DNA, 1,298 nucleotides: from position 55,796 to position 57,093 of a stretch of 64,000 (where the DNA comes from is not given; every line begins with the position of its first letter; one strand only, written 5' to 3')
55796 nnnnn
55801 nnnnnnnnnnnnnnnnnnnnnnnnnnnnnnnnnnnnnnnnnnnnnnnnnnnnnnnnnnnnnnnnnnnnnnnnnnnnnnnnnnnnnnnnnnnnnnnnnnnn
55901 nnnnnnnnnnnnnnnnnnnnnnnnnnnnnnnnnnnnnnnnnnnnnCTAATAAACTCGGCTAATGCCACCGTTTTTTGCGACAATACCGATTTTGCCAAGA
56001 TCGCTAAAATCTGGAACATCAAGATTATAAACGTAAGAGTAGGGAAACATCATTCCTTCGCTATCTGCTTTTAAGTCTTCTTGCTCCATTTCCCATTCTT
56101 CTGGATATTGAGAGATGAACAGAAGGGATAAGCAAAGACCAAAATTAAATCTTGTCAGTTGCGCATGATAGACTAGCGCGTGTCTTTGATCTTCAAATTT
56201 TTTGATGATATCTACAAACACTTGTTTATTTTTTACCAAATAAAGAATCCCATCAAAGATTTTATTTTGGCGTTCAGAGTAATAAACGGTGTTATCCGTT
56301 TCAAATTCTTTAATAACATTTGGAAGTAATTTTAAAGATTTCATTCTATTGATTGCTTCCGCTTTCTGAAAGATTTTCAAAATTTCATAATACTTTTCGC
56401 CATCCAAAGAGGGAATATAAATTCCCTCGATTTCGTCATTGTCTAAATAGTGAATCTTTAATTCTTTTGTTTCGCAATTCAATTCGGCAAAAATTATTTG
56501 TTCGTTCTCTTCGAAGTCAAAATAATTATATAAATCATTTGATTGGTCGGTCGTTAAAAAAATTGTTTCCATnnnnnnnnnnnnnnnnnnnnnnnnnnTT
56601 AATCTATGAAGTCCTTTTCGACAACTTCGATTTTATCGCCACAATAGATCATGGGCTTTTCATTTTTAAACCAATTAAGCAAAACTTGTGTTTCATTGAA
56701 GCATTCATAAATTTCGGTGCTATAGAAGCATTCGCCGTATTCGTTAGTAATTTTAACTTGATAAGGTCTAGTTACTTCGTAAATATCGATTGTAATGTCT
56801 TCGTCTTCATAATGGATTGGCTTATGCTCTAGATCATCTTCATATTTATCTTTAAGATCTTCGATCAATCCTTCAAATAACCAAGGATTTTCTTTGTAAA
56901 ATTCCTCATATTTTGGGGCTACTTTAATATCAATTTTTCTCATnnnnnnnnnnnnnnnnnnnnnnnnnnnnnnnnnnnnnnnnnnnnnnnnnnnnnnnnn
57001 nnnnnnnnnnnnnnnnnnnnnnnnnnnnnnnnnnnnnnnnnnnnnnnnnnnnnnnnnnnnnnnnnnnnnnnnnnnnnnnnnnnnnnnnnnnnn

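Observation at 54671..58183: Antisense island in the prophage: ArdC-like gene plus six small (mostly acidic) ORFs ending in an RHH gene; candidate anti-defence (anti-restriction / anti-CRISPR) operon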

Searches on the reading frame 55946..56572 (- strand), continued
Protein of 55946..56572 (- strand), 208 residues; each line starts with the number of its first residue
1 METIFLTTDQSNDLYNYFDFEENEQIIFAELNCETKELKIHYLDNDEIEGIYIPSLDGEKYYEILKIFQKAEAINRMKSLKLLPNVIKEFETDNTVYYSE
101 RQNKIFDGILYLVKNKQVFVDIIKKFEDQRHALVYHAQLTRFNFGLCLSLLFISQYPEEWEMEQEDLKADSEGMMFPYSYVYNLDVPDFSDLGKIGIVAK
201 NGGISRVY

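Call 124: get_annotated_region(hit=H43, flank=6000)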
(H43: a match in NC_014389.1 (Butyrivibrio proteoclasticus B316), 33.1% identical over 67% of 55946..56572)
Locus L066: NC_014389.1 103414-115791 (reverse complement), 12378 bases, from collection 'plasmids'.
description: Butyrivibrio proteoclasticus B316 plasmid pCY360, complete sequence
organism: Butyrivibrio proteoclasticus B316 (NCBI taxid 515622)
taxonomy: Bacteria; Bacillota; Clostridia; Lachnospirales; Lachnospiraceae; Butyrivibrio; Butyrivibrio proteoclasticus; Butyrivibrio proteoclasticus B316
host: -; source: -; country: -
typing (MOB-suite, as given by PLSDB): non-mobilizable; replicon rep_cluster_595; mating-pair formation MPF_T
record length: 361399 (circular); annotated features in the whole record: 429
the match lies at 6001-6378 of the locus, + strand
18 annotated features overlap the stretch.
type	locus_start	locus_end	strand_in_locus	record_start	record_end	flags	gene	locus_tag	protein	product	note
CDS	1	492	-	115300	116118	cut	-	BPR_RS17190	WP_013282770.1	hypothetical protein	-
CDS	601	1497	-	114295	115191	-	-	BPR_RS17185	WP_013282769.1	hypothetical protein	-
CDS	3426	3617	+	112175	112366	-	-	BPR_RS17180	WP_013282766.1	hypothetical protein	-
CDS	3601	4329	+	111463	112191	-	-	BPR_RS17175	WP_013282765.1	metallophosphoesterase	-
CDS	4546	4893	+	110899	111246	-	-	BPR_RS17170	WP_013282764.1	hypothetical protein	-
CDS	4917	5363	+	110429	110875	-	-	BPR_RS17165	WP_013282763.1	hypothetical protein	-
CDS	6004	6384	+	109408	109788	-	-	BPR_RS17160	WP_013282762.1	hypothetical protein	-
CDS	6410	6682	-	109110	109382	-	-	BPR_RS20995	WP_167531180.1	hypothetical protein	-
CDS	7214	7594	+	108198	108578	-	-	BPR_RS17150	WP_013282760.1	hypothetical protein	-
CDS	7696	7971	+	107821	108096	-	-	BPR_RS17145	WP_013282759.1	hypothetical protein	-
CDS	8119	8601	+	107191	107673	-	-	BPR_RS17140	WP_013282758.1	hypothetical protein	-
CDS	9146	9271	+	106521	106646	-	-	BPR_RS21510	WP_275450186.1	hypothetical protein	-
CDS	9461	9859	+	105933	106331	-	-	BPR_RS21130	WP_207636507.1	hypothetical protein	-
CDS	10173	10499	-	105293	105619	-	-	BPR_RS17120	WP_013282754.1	BrnA antitoxin family protein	-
CDS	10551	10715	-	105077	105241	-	-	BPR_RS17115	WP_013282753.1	BrnT family toxin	-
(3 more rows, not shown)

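Call 125: get_annotated_region(hit=H39, flank=6000)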
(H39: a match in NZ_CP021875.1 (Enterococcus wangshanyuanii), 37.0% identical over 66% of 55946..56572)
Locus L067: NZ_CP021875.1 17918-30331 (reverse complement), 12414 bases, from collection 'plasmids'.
description: Enterococcus wangshanyuanii strain MN05 plasmid unnamed2
organism: Enterococcus wangshanyuanii (NCBI taxid 2005703)
taxonomy: Bacteria; Bacillota; Bacilli; Lactobacillales; Enterococcaceae; Enterococcus; Enterococcus wangshanyuanii
host: -; source: cell culture,fecal sample; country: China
typing (MOB-suite, as given by PLSDB): non-mobilizable
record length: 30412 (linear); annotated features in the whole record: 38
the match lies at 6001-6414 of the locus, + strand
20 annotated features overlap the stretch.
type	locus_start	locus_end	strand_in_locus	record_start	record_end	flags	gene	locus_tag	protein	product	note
CDS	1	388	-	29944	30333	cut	-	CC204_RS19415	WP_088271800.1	hypothetical protein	-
CDS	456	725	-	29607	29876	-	-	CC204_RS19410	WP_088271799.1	hypothetical protein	-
CDS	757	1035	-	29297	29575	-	-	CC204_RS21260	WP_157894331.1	hypothetical protein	-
CDS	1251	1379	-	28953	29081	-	-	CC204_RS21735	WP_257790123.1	hypothetical protein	-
CDS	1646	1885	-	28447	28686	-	-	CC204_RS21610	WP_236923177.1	HNH endonuclease signature motif containing protein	-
CDS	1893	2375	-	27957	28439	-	-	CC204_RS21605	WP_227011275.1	hypothetical protein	-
CDS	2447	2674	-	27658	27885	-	-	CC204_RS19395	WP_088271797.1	hypothetical protein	-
CDS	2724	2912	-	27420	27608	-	-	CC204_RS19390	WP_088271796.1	hypothetical protein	-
CDS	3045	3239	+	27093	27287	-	-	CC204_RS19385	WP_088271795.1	hypothetical protein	-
CDS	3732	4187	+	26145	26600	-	-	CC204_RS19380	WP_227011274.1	hypothetical protein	-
CDS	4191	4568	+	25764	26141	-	-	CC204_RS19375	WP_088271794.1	hypothetical protein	-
CDS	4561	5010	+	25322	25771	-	-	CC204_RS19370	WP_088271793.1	hypothetical protein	-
CDS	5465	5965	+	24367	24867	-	-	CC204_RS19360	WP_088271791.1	hypothetical protein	-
CDS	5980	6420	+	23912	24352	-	-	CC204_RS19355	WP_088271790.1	hypothetical protein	-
CDS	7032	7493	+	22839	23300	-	-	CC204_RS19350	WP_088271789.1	hypothetical protein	-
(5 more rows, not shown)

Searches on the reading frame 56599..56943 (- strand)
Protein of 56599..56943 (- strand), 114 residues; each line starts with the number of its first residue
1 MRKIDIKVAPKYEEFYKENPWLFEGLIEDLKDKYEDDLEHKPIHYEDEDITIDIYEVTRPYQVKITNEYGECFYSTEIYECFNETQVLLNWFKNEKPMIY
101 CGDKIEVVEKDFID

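Call 3: search_protein_families(library=pfam, proteins=[window:56599-56943:-], max_evalue=1)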
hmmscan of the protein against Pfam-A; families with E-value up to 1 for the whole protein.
window:56599-56943:- (114 aa): 1 family
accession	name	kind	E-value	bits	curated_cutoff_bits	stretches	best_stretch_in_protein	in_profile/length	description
PF01134.28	GIDA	-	0.16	11.5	22.1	1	13-49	248-283/391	Glucose inhibited division protein A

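Call 4: search_protein_families(library=phrogs, proteins=[window:56599-56943:-], max_evalue=0.1)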
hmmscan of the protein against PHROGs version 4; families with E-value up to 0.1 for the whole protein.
window:56599-56943:- (114 aa): 2 families
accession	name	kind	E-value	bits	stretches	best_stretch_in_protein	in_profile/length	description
phrog_33140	-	unknown function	0.082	14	0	58-81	23-46/88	-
phrog_5951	-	unknown function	0.092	13.9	0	57-99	81-125/172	-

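Call 33: search_protein_families(library=pfam, max_evalue=0.01, proteins=[L013:4995-6800:+, L016:3915-4454:+, L016:4820-5275:+, L016:5277-5867:+, L016:2159-2509:+, L016:3635-3901:+, L016:5879-6043:+, L016:6537-7061:+, L016:7217-7699:+, L018:7127-7708:+])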
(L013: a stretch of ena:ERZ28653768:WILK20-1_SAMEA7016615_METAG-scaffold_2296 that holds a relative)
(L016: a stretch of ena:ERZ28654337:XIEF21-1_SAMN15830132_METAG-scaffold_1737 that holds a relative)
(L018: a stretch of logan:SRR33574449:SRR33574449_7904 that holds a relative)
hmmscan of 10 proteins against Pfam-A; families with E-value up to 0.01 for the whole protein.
L013:4995-6800:+ (601 aa): 1 family
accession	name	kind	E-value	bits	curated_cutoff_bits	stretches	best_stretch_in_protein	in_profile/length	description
PF18818.7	MPTase-PolyVal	-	1.3e-23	83.9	27.5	1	241-352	4-109/126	Zincin-like metallopeptidase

L016:3915-4454:+ (179 aa): 0 families

L016:4820-5275:+ (151 aa): 0 families

L016:5277-5867:+ (196 aa): 0 families

L016:2159-2509:+ (116 aa): 1 family
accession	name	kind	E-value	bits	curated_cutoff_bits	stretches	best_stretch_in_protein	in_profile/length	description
PF06760.16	DUF1221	-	0.0094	15.9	25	0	33-111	121-196/215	Protein of unknown function (DUF1221)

L016:3635-3901:+ (88 aa): 0 families

L016:5879-6043:+ (54 aa): 0 families

L016:6537-7061:+ (174 aa): 0 families

L016:7217-7699:+ (160 aa): 0 families

L018:7127-7708:+ (193 aa): 0 families

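Call 34: search_protein_families(library=pfam, max_evalue=0.01, proteins=[L013:6745-7161:+, L013:7326-7733:+, L013:7720-7995:+, L017:2409-2894:+, L017:5428-5748:+, L017:5751-5960:+, L016:2522-2872:+, L016:2885-3622:+, L016:4468-4806:+, L016:6047-6565:+])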
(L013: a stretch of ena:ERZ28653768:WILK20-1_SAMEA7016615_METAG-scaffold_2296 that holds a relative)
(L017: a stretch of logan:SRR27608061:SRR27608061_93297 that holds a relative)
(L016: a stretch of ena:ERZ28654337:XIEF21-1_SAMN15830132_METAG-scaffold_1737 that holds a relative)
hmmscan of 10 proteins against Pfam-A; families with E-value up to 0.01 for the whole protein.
L013:6745-7161:+ (138 aa): 0 families

L013:7326-7733:+ (135 aa): 0 families

L013:7720-7995:+ (91 aa): 1 family
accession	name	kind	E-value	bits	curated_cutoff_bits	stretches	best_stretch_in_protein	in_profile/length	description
PF07151.18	DUF1391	-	0.0079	16.3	27.3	0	40-57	30-47/48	Protein of unknown function (DUF1391)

L017:2409-2894:+ (161 aa): 0 families

L017:5428-5748:+ (106 aa): 0 families

L017:5751-5960:+ (69 aa): 0 families

L016:2522-2872:+ (116 aa): 0 families

L016:2885-3622:+ (245 aa): 0 families

L016:4468-4806:+ (112 aa): 0 families

L016:6047-6565:+ (172 aa): 1 family
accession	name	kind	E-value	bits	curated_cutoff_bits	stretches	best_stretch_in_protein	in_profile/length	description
PF04012.17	PspA_IM30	-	0.0022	18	33.9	1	2-44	97-139/220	PspA/IM30 family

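Call 50: search_protein_families(library=padloc, max_evalue=0.01, proteins=[P0001, P0005, P0007, P0012, P0013, P0014, P0017, P0020])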
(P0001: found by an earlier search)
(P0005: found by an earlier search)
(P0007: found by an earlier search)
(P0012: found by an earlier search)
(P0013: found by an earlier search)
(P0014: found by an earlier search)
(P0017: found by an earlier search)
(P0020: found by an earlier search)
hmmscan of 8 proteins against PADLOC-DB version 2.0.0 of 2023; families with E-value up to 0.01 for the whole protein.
P0001 (369 aa): 0 families

P0005 (114 aa): 0 families

P0007 (208 aa): 0 families

P0012 (89 aa): 0 families

P0013 (56 aa): 0 families

P0014 (59 aa): 0 families

P0017 (92 aa): 0 families

P0020 (79 aa): 0 families

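Call 78: search_protein_families(library=ncbifam, max_evalue=1, proteins=[P0001, P0005, P0007, P0012, P0013, P0014, P0017, P0020, P0100, P0111])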
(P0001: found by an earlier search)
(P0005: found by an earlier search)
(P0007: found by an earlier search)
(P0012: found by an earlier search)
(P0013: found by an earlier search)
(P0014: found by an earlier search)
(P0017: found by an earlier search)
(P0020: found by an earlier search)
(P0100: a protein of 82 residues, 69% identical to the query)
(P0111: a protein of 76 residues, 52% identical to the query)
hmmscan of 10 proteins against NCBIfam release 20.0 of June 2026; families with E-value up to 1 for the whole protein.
P0001 (369 aa): 1 family
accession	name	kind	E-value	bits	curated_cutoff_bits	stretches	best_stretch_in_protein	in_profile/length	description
NF009006.1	PRK12351.1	equivalog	0.068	11.6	550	1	244-321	136-214/376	bifunctional 2-methylcitrate synthase/citrate synthase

P0005 (114 aa): 0 families

P0007 (208 aa): 0 families

P0012 (89 aa): 1 family
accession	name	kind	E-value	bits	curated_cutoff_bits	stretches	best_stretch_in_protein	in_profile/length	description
NF010673.0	PRK14070.1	equivalog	0.1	12.7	119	1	56-88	24-56/75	exodeoxyribonuclease VII small subunit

P0013 (56 aa): 0 families

P0014 (59 aa): 0 families

P0017 (92 aa): 0 families

P0020 (79 aa): 1 family
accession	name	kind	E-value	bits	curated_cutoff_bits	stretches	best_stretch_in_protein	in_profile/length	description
NF005868.0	PRK07806.1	subfamily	0.19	11.3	162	1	9-74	30-92/248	SDR family oxidoreductase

P0100 (82 aa): 2 families
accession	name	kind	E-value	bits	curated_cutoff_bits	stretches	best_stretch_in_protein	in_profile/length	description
NF005400.0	PRK06947.1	equivalog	0.0089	15.3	367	1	8-71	29-89/252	SDR family oxidoreductase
NF004777.0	PRK06123.1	equivalog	0.044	13.2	383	1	7-70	25-85/249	SDR family oxidoreductase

P0111 (76 aa): 0 families

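Call 92: search_protein_families(library=pfam, max_evalue=0.001, proteins=[P0138])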
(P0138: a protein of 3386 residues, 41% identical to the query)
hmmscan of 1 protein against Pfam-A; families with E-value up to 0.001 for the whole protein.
P0138 (3386 aa): 19 families
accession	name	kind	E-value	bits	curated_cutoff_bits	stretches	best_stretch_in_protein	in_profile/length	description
PF07679.22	I-set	-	0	1440.9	23.7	36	961-1036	2-78/90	Immunoglobulin I-set domain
PF13927.12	Ig_3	-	0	1011.5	30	26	961-1033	3-76/78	Immunoglobulin domain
PF00047.31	ig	-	2e-283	916.1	21.8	24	3039-3106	2-72/81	Immunoglobulin domain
PF13895.12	Ig_2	-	4.9e-208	674.4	27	14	2509-2576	10-67/79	Immunoglobulin domain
PF07686.23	V-set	-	1.1e-115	380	26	3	966-1033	3-92/109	Immunoglobulin V-set domain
PF16706.11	Izumo-Ig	-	3.1e-86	283.9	26.7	0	261-344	2-86/88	Izumo-like Immunoglobulin domain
PF16681.11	Ig_5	-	1.3e-66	221.5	27.3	0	976-1042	9-67/82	Ig-like domain on T-cell surface glycoprotein CD3 epsilon chain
PF16680.11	Ig_4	-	5.3e-53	177.9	30.1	0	976-1042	3-58/71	T-cell surface glycoprotein CD3 delta chain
PF18452.7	Ig_6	-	1.8e-30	105.9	25.5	0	614-680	22-94/128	Immunoglobulin domain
PF07654.21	C1-set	-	2.1e-28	98.9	21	0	619-678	11-79/86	Immunoglobulin C1-set domain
PF05790.21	C2-set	-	4.4e-20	72.1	24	0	2021-2044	44-68/80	Immunoglobulin C2-set domain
PF22854.2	VEGFR1-3_N_Ig-like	-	3.9e-15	56.3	35.4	0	1254-1313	37-99/110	VEGFR1-3, N-terminal Ig-like domain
PF11465.14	Receptor_2B4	-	2.7e-12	47.3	21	0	947-1030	3-87/108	Natural killer cell receptor 2B4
PF22640.1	ManC_GMP_beta-helix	-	3.6e-10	40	27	0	1041-1071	11-41/55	MannoseP isomerase/GMP-like beta-helix domain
PF09391.15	DUF2000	-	5.8e-09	36.4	25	0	297-354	11-66/133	Protein of unknown function (DUF2000)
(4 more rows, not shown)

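Call 94: search_protein_families(library=phrogs, max_evalue=0.001, proteins=[L016:6537-7061:+, L016:3915-4454:+, L016:4820-5275:+, L016:5277-5867:+, L016:2159-2509:+, L016:7217-7699:+, L017:2409-2894:+, L016:2885-3622:+, L022:7296-8993:+, L058:5503-6738:+])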
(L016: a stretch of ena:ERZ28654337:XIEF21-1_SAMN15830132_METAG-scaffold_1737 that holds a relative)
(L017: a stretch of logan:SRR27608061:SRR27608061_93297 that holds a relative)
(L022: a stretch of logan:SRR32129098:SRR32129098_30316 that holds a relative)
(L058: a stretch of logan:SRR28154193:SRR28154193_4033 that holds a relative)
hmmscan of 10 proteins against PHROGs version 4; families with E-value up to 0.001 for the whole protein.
L016:6537-7061:+ (174 aa): 1 family
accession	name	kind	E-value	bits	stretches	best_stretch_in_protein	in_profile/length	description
phrog_799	-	other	9.7e-37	128.2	1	4-171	205-372/458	DNA methyltransferase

L016:3915-4454:+ (179 aa): 0 families

L016:4820-5275:+ (151 aa): 0 families

L016:5277-5867:+ (196 aa): 0 families

L016:2159-2509:+ (116 aa): 1 family
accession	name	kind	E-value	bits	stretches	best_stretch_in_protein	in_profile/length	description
phrog_17808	-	unknown function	2e-11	45.3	1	53-115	63-128/137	-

L016:7217-7699:+ (160 aa): 0 families

L017:2409-2894:+ (161 aa): 1 family
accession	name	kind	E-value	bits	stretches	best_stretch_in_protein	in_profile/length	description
phrog_4534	-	unknown function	2.9e-15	57.7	1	44-144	23-129/133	-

L016:2885-3622:+ (245 aa): 0 families

L022:7296-8993:+ (565 aa): 1 family
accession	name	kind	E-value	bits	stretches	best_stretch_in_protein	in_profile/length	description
phrog_10415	-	unknown function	0.00094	20.6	1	191-251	61-117/129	-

L058:5503-6738:+ (411 aa): 3 families
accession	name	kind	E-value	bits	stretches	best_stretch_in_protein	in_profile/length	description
phrog_16683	-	unknown function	3.9e-12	47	1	111-384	71-322/368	-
phrog_2443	-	other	1.4e-05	24.9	1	141-368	145-364/801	amidoligase enzyme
phrog_22302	-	unknown function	0.00019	21.3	1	193-293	109-206/453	-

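Call 95: search_protein_families(library=pfam, max_evalue=0.01, proteins=[L022:7296-8993:+, L022:9073-9432:+, L022:9453-9959:+, L022:10269-10661:+, L058:5503-6738:+, L058:6766-7350:+, L058:7364-7987:+, L058:9388-10047:+, L059:7476-7988:+, L059:8913-9245:+])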
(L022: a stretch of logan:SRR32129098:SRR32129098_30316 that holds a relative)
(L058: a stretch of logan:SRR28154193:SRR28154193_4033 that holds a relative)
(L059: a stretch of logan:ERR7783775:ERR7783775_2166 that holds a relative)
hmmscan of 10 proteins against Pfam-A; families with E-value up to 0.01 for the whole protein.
L022:7296-8993:+ (565 aa): 0 families

L022:9073-9432:+ (119 aa): 0 families

L022:9453-9959:+ (168 aa): 0 families

L022:10269-10661:+ (130 aa): 0 families

L058:5503-6738:+ (411 aa): 1 family
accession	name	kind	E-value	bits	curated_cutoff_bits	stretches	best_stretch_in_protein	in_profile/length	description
PF12224.13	Amidoligase_2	-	0.00017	22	22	1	223-362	95-244/245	Putative amidoligase enzyme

L058:6766-7350:+ (194 aa): 0 families

L058:7364-7987:+ (207 aa): 0 families

L058:9388-10047:+ (219 aa): 2 families
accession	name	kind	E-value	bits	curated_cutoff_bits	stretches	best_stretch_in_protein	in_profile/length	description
PF13328.12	HD_4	-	0.00019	21.7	27.2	1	88-154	1-70/156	HD domain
PF01966.28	HD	-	0.0059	17.3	22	0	118-178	22-86/116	HD domain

L059:7476-7988:+ (170 aa): 0 families

L059:8913-9245:+ (110 aa): 0 families
